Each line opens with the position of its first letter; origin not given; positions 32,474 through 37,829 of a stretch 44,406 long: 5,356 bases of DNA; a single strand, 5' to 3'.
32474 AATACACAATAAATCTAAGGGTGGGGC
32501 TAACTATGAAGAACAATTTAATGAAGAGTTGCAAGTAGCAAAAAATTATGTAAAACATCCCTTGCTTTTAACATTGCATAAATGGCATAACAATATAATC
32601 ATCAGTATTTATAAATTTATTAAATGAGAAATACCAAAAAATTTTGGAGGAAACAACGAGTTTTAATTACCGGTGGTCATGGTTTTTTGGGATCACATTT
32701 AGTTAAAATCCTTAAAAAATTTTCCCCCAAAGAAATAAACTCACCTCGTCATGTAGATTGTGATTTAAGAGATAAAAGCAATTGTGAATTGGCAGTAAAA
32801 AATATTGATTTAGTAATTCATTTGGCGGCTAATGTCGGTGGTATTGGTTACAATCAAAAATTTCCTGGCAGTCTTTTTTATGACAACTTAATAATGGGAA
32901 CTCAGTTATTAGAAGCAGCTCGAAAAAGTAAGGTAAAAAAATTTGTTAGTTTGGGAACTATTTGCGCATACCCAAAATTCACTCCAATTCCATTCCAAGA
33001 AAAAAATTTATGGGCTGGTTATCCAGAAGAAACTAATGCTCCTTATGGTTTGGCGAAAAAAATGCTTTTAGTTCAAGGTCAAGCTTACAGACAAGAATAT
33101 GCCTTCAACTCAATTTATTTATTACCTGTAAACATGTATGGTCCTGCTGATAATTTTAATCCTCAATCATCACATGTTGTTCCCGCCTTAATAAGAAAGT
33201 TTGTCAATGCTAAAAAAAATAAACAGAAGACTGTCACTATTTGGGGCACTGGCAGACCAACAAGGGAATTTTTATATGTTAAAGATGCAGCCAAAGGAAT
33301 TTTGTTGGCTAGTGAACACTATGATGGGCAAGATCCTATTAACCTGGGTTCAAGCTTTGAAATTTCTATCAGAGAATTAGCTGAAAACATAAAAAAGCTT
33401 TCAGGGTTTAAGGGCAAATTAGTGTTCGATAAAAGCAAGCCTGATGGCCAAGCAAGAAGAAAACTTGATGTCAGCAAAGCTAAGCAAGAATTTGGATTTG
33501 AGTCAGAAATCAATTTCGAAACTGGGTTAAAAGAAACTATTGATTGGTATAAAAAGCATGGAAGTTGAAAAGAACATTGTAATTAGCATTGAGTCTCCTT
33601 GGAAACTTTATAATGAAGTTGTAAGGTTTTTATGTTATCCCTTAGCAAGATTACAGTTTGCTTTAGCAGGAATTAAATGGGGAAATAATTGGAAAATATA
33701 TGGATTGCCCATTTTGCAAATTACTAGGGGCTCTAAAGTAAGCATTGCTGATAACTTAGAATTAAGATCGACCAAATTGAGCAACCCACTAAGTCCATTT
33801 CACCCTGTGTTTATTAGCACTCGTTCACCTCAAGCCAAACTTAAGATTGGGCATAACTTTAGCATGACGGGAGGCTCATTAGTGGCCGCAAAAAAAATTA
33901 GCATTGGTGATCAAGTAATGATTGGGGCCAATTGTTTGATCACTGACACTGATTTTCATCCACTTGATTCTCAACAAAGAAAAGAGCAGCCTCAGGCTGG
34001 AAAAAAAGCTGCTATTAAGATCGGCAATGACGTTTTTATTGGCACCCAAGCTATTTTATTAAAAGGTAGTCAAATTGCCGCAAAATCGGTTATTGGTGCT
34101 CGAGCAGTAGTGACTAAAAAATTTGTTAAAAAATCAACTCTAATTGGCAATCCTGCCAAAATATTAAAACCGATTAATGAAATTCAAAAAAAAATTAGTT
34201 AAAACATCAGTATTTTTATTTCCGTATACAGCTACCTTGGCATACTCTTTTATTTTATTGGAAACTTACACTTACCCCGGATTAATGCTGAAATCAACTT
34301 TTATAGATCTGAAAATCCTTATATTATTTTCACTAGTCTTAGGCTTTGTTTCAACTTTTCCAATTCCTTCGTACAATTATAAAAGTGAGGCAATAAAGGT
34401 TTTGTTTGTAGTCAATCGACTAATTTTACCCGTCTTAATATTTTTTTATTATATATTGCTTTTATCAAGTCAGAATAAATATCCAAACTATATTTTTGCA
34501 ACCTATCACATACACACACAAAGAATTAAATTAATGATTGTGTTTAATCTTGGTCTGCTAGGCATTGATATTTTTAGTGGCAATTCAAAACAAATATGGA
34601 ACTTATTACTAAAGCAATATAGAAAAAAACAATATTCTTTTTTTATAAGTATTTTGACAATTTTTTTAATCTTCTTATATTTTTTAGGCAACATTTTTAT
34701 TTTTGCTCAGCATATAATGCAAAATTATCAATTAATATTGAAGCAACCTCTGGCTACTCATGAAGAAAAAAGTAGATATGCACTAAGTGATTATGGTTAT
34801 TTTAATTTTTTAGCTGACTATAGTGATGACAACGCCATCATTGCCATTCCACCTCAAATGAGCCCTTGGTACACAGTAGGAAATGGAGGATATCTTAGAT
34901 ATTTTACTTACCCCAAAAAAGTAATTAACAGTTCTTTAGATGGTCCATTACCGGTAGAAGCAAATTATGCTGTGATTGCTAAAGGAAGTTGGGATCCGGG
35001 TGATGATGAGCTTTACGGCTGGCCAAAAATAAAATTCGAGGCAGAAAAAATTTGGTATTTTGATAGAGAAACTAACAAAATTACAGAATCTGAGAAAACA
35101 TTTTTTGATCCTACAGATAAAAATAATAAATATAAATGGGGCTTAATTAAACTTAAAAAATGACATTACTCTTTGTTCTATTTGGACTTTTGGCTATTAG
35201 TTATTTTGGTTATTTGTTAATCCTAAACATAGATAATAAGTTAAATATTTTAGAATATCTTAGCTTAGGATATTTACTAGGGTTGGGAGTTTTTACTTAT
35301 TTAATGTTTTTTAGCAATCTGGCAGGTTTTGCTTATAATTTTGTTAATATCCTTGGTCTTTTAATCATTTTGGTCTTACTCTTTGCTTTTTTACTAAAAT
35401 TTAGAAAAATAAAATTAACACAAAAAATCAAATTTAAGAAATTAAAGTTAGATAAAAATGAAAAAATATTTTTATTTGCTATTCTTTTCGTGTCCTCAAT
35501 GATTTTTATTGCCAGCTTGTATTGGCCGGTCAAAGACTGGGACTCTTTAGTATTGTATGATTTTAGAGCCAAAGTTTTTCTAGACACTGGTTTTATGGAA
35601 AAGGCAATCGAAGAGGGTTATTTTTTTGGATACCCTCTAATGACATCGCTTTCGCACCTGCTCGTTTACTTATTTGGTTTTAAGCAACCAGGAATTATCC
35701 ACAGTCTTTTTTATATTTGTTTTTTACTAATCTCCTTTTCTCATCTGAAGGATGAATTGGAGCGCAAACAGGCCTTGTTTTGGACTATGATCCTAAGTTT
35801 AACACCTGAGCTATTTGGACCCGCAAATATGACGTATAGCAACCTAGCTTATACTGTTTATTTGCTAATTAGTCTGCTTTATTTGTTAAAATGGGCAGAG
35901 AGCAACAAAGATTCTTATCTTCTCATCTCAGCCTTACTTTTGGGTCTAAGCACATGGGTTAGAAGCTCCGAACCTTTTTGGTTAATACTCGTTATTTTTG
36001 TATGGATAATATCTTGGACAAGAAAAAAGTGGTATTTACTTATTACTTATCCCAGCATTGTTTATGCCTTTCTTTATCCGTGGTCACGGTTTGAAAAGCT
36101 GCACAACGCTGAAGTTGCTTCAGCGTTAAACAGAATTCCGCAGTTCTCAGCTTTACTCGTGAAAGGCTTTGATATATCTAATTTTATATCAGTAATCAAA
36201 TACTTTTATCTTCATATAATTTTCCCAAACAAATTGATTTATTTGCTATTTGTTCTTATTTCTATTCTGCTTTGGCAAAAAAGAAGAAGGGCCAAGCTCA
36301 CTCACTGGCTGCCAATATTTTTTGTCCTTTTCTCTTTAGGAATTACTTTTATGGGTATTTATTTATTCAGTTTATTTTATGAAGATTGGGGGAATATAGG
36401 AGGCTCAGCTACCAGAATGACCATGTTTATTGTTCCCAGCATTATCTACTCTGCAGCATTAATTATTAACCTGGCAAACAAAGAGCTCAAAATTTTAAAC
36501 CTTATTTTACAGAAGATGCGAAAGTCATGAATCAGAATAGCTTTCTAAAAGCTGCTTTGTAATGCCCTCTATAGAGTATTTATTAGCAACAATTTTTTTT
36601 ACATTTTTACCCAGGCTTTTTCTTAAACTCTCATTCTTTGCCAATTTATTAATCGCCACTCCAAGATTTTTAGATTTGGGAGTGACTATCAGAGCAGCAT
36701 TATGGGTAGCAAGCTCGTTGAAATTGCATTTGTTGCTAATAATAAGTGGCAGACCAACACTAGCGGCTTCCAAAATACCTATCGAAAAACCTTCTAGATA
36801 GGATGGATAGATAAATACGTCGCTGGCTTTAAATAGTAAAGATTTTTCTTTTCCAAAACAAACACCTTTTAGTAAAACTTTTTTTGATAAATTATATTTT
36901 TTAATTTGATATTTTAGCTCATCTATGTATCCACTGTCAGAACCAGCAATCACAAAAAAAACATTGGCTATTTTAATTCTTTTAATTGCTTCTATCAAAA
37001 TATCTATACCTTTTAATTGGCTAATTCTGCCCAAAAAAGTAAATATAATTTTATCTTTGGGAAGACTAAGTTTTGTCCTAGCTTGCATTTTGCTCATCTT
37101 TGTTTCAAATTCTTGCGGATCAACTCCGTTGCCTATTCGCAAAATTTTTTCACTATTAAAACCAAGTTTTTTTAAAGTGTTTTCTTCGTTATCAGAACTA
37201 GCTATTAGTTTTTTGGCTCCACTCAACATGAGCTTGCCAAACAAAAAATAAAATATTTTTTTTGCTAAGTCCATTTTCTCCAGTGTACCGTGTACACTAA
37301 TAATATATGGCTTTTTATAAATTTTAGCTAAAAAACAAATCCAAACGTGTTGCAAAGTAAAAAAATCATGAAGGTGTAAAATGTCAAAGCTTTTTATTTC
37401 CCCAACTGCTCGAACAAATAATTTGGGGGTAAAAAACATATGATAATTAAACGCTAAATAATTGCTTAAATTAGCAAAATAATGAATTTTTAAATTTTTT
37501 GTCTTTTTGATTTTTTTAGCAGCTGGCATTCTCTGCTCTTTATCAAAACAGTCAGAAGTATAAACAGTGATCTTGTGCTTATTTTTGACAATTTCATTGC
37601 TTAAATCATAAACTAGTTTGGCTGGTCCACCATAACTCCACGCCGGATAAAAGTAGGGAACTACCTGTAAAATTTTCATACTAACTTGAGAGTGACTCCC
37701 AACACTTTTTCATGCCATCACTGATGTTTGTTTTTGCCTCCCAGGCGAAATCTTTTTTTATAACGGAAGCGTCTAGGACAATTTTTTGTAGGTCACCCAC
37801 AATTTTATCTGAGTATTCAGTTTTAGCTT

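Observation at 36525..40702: Antibiotic-type 2,6-dideoxyhexose cassette embedded in a cell-surface glycan locus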

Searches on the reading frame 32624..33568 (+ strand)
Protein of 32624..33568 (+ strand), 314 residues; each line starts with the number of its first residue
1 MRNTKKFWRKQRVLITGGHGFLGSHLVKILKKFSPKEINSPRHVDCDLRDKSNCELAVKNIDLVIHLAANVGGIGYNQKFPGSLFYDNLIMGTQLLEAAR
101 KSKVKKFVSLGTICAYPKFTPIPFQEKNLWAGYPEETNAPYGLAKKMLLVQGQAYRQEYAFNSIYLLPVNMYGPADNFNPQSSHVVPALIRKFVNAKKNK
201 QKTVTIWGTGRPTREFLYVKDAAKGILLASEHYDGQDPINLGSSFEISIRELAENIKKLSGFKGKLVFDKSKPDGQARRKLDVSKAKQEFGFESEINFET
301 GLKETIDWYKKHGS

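Call 7: search_protein_families(library=pfam, proteins=[window:32624-33568:+], max_evalue=0.001)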
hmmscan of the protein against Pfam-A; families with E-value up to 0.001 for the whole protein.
window:32624-33568:+ (314 aa): 7 families
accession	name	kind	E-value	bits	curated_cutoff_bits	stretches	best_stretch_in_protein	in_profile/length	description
PF01370.27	Epimerase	-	1.3e-53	182.3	20.9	1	13-242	1-240/240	NAD dependent epimerase/dehydratase family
PF16363.11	GDP_Man_Dehyd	-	3.8e-29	102.6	27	1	40-305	53-332/332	GDP-mannose 4,6 dehydratase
PF01073.25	3Beta_HSD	-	1.7e-11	44.1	22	1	39-234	45-233/280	3-beta hydroxysteroid dehydrogenase/isomerase family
PF02719.21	Polysacc_synt_2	-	8.7e-10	38.7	20.2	0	46-112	61-128/293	Polysaccharide biosynthesis protein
PF13460.12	NAD_binding_10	-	2.2e-05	24.9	27.2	1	40-128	40-116/184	NAD(P)H-binding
PF04321.23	RmlD_sub_bind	-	3.5e-05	23.5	27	1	12-69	2-60/287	RmlD substrate binding domain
PF07993.18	NAD_binding_4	-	0.00098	18.8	20.1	0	15-30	1-16/258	Male sterility protein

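Call 9: search_protein_families(library=ncbifam, proteins=[window:32624-33568:+], max_evalue=0.001)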
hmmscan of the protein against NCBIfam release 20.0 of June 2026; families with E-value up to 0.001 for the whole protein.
window:32624-33568:+ (314 aa): 21 families
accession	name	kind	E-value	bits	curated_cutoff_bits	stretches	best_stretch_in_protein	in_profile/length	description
NF047922.1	GDPFucSynFcl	equivalog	4.2e-86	289.2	500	1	10-312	2-304/308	GDP-L-fucose synthase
TIGR04180.1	EDH_00030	hypoth_equivalog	9.1e-29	100.4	475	1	36-274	46-272/297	NAD-dependent 4,6-dehydratase LegB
TIGR01181.1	dTDP_gluc_dehyt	equivalog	8.1e-27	94.1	365.1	1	43-312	54-314/321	dTDP-glucose 4,6-dehydratase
TIGR01179.1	galE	equivalog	8.2e-26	90.6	262.3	1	38-312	46-328/332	UDP-glucose 4-epimerase GalE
NF011728.1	PRK15181.1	equivalog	1.1e-17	64.1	760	1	44-311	74-339/348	Vi polysaccharide biosynthesis UDP-N-acetylglucosaminuronic acid C-4 epimerase TviC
TIGR02622.1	CDP_4_6_dhtase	equivalog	3e-13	49.6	278.45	1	44-311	59-332/352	CDP-glucose 4,6-dehydratase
NF007490.0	PRK10084.1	subfamily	4.9e-13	48.8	649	1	139-310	165-335/361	dTDP-glucose 4,6-dehydratase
NF007956.0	PRK10675.1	subfamily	1.2e-12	47.7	394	1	39-312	50-332/338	UDP-glucose 4-epimerase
TIGR02197.1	heptose_epim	equivalog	4.4e-12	45.8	274.6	1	53-311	60-315/316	ADP-glyceromanno-heptose 6-epimerase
NF007582.0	PRK10217.1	equivalog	7.8e-12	44.9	698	1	130-310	149-332/355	dTDP-glucose 4,6-dehydratase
NF042422.1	oxyalk_red_OleD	equivalog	1.6e-11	44.2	580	1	12-233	2-218/329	2-alkyl-3-oxoalkanoate reductase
TIGR03466.1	HpnA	hypoth_equivalog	1.9e-10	40.2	367.65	1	12-111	2-112/327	hopanoid-associated sugar epimerase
NF042423.1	oxyalk_red_Shew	equivalog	5.8e-09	35.5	580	1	11-248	9-239/331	2-alkyl-3-oxoalkanoate reductase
TIGR03589.1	PseB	equivalog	1.3e-06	27.6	407.75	1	46-113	60-126/324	UDP-N-acetylglucosamine 4,6-dehydratase (inverting)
NF043036.1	ErythonDh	equivalog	2.9e-06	26.7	325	0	13-263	3-269/321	D-erythronate dehydrogenase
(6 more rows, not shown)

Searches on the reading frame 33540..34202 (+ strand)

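Call 4: search_protein_families(library=pfam, proteins=[window:33540-34202:+], max_evalue=0.01)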
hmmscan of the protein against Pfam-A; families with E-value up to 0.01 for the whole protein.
window:33540-34202:+ (220 aa): 3 families
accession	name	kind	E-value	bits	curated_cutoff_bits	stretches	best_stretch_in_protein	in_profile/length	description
PF00132.30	Hexapep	-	6.4e-10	38.7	27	1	159-193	2-36/36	Bacterial transferase hexapeptide (six repeats)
PF14602.12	Hexapep_2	-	3.3e-06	27.1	27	0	159-193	2-34/34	Hexapeptide repeat of succinyl-transferase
PF25084.1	LbH_EIF2B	-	0.00029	21.2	54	0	161-203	18-65/105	EIF2B subunit epsilon LbH domain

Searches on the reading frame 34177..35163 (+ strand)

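Call 4: search_protein_families(library=pfam, proteins=[window:34177-35163:+], max_evalue=0.01)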
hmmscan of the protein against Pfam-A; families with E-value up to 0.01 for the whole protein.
window:34177-35163:+ (328 aa): 1 family
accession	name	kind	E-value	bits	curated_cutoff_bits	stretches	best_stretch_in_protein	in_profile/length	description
PF06686.16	SpoIIIAC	-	0.0027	18.3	24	1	140-173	13-46/56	Stage III sporulation protein AC/AD protein family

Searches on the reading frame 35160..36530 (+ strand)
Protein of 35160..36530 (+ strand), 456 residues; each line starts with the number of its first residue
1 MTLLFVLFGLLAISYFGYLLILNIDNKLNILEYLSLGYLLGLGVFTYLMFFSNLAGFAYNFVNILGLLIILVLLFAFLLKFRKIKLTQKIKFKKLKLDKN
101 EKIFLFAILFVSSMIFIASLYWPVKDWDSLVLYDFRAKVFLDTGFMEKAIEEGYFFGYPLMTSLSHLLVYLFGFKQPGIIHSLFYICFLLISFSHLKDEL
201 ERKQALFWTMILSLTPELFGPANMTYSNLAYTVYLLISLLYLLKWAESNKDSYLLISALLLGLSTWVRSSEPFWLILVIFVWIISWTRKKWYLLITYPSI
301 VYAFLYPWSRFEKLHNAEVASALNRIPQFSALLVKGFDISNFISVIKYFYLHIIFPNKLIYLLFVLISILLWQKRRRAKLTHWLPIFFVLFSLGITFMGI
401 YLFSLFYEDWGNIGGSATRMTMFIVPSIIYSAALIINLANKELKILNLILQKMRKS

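Call 4: search_protein_families(library=pfam, proteins=[window:35160-36530:+], max_evalue=0.01)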
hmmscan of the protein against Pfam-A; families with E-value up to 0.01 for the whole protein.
window:35160-36530:+ (456 aa): 1 family
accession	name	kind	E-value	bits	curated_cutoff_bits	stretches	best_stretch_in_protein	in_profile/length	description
PF13231.12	PMT_2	-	0.0016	19.1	26.1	1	166-294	11-145/160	Dolichyl-phosphate-mannose-protein mannosyltransferase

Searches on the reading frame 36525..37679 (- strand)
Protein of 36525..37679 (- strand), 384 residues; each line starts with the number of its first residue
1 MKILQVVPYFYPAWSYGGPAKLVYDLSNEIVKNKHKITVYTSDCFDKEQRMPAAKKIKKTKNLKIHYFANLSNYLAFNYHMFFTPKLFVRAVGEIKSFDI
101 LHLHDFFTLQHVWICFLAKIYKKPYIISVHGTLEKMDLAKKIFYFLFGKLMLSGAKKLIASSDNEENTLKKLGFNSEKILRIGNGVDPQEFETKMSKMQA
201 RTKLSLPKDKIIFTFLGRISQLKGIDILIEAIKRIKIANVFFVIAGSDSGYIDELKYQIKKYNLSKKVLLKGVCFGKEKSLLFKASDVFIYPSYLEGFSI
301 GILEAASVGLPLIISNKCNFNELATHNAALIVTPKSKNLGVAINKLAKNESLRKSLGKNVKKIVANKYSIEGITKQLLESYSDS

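Call 4: search_protein_families(library=pfam, proteins=[window:36525-37679:-], max_evalue=0.01)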
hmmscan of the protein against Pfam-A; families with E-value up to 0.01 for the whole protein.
window:36525-37679:- (384 aa): 8 families
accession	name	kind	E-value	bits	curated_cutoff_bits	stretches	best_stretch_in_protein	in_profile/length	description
PF00534.26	Glycos_transf_1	-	4.3e-34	118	26.4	1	200-362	5-171/172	Glycosyl transferases group 1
PF13692.12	Glyco_trans_1_4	-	1.1e-21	78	27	1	212-349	3-142/142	Glycosyl transferases group 1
PF13439.12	Glyco_transf_4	-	4.4e-18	66.3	28.5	1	16-189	1-169/170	Glycosyltransferase Family 4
PF20706.3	GT4-conflict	-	7.1e-10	38.9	26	1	189-327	175-323/385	Family 4 Glycosyltransferase in conflict systems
PF13579.12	Glyco_trans_4_4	-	2e-08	35.1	29.7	1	17-185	1-158/158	Glycosyl transferase 4-like domain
PF13524.12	Glyco_trans_1_2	-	0.001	19.4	25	1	241-378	16-143/144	Glycosyl transferase-like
PF08323.17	Glyco_transf_5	-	0.0017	18.6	22.7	0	2-130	1-166/239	Starch synthase catalytic domain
PF02350.25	Epimerase_2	-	0.0035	16.7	30.6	1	155-353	123-323/347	UDP-N-acetylglucosamine 2-epimerase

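Call 9: search_protein_families(library=ncbifam, proteins=[window:36525-37679:-], max_evalue=0.001)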
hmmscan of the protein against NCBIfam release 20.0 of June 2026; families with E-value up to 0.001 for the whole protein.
window:36525-37679:- (384 aa): 39 families (the best 25 are shown)
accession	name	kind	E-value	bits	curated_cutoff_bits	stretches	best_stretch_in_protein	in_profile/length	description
NF038295.1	EPS_HpsP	equivalog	1.5e-50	172.3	550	1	2-383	1-386/388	hormogonium polysaccharide biosynthesis glycosyltransferase HpsP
NF046085.1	XrtY_assoc_Gly1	equivalog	9.6e-49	166.2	400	1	1-382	1-382/387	XrtY-associated glycosyltransferase XYAG1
NF041010.1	glycosy_Agl16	equivalog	7.4e-31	107.3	575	1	96-383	72-350/352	glycosylation protein Agl16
NF047684.1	TeichurnBiosyTuaC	equivalog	7.8e-28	97.5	550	1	117-382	127-387/391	teichuronic acid biosynthesis protein TuaC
TIGR02149.1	glgA_Coryne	subfamily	7.3e-25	87.9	302.4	1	9-382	8-388/391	glycogen synthase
TIGR03449.1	mycothiol_MshA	equivalog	1.9e-23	83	462.5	1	21-383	25-402/406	D-inositol-3-phosphate glycosyltransferase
TIGR03088.1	stp2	hypoth_equivalog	1.1e-22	80.6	409.05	1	99-382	83-371/374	TIGR03088 family PEP-CTERM/XrtA system glycosyltransferase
NF041876.1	EPS_EpsE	equivalog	1.1e-21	77.6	400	1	97-372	111-384/389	exopolysaccharide biosynthesis GT4 family glycosyltransferase EpsE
TIGR04157.1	glyco_rSAM_CFB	subfamily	6.5e-21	74.8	400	1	149-379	164-404/406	TIGR04157 family glycosyltransferase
TIGR03999.1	thiol_BshA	equivalog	1.6e-18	66.8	273.7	1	16-382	11-371/375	N-acetyl-alpha-D-glucosaminyl L-malate synthase BshA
NF053787.1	GlcN_PG_synth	equivalog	1.1e-17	64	480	1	157-382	146-357/361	N-acetylglucosaminyl phosphatidylglycerol synthase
TIGR04047.1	MSMEG_0565_glyc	hypoth_equivalog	3e-17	62.8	259.85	1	97-382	86-372/373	MSMEG_0565 family glycosyltransferase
NF053513.1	Gtran_IagA_BgsA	equivalog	1e-15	57.6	460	1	96-382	42-329/333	LTA glycolipid anchor biosynthesis glycosyltransferase, IagA/BgsA family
NF049987.1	DaglGlyslTfaseDgs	equivalog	1.5e-13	50.4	500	1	106-382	43-325/332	processive diacylglycerol alpha-glucosyltransferase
NF012028.0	PRK15484.1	subfamily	8.3e-13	48.2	618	1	176-379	160-373/380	lipopolysaccharide N-acetylglucosaminyltransferase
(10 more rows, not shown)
